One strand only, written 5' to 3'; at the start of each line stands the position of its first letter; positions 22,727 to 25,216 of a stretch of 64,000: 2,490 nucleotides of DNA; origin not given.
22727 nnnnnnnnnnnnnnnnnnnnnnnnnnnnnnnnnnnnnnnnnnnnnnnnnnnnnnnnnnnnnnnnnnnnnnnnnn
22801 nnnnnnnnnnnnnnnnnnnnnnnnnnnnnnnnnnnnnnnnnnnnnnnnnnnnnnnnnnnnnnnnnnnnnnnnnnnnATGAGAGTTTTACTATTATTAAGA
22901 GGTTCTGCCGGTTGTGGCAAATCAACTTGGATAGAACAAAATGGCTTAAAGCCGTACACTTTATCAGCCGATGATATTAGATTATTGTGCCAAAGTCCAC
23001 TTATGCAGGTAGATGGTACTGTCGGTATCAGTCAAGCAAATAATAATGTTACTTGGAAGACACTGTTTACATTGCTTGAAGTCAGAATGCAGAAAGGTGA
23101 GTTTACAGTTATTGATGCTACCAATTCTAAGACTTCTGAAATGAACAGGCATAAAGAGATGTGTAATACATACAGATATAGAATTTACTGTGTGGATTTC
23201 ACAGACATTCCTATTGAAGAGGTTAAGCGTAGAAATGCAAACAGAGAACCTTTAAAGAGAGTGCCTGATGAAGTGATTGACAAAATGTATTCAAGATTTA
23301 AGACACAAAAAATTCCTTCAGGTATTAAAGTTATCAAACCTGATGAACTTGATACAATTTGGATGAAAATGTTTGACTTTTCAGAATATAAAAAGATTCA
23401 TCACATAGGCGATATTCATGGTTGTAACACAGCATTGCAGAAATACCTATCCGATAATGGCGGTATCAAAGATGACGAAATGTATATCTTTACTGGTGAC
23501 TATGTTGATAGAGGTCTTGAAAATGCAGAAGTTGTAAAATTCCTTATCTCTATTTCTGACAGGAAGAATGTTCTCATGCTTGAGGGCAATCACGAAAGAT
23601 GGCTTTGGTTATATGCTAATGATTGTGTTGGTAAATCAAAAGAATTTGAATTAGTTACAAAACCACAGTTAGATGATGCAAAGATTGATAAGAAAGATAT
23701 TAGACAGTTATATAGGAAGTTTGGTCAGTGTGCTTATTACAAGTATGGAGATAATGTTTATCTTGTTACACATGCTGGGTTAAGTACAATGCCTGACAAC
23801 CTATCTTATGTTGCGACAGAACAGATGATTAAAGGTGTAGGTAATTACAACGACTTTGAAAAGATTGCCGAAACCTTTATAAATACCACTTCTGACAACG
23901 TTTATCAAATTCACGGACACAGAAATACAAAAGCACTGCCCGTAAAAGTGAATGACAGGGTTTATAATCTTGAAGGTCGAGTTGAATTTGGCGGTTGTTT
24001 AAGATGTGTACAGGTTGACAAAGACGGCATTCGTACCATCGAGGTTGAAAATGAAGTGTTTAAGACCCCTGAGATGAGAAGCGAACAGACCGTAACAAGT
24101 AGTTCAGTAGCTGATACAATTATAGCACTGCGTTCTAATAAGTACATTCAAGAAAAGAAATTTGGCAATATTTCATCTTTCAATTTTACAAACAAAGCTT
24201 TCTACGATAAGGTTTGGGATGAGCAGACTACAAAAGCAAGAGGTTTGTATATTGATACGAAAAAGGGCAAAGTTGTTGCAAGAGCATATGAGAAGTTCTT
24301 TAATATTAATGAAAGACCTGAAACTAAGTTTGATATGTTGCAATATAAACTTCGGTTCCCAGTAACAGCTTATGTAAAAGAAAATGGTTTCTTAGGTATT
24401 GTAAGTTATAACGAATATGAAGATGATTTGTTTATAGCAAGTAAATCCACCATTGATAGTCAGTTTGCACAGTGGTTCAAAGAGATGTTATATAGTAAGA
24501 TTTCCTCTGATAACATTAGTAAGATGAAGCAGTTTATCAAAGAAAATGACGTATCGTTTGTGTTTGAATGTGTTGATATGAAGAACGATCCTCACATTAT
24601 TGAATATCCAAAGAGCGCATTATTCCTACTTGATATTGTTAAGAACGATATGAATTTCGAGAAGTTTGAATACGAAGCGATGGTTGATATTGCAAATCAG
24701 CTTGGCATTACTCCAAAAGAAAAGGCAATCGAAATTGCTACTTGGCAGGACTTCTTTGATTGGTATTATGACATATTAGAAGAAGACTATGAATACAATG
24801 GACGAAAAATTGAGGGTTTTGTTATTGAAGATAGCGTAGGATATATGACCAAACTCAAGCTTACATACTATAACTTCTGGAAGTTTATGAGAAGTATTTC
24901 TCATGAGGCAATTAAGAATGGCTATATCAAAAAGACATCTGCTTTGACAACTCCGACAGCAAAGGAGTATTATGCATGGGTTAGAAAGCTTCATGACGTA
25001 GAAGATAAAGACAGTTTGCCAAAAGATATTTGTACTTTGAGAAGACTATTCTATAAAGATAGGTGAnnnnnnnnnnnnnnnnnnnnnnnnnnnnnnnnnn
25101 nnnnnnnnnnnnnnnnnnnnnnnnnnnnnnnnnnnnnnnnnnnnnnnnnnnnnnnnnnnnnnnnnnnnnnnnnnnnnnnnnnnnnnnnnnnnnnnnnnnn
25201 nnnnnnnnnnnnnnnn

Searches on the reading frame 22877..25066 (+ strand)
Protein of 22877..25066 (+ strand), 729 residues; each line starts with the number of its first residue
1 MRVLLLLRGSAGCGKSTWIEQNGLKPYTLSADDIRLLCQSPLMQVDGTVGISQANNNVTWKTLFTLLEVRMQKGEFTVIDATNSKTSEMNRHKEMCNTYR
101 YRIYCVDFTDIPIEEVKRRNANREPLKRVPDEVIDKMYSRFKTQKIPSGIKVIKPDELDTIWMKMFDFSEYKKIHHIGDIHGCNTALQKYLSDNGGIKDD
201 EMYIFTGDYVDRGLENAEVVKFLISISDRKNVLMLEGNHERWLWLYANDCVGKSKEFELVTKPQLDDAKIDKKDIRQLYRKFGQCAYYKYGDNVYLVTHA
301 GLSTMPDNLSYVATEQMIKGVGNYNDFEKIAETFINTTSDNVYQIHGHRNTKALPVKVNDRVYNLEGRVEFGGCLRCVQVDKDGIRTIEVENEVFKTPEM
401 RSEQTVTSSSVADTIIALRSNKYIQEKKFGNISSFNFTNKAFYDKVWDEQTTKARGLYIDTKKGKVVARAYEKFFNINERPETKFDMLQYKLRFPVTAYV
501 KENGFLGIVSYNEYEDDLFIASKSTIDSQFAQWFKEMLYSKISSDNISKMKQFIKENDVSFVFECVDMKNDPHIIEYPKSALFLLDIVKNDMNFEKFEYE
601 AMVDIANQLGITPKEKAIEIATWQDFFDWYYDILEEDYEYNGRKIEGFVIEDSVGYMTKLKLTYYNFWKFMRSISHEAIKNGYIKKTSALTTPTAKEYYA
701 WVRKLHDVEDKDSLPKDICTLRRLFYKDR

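Call 21: search_protein_families(library=pfam, proteins=[window:22877-25066:+], max_evalue=0.001)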
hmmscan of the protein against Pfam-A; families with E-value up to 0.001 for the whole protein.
window:22877-25066:+ (729 aa): 3 families
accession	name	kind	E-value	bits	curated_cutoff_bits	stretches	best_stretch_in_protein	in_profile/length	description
PF09511.15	RNA_lig_T4_1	-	1.7e-41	143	28.3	1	453-665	1-227/227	RNA ligase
PF13671.12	AAA_33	-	6.8e-19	69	27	1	4-142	1-141/143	AAA domain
PF00149.33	Metallophos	-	3.5e-14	54.1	21.5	1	173-329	2-142/191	Calcineurin-like phosphoesterase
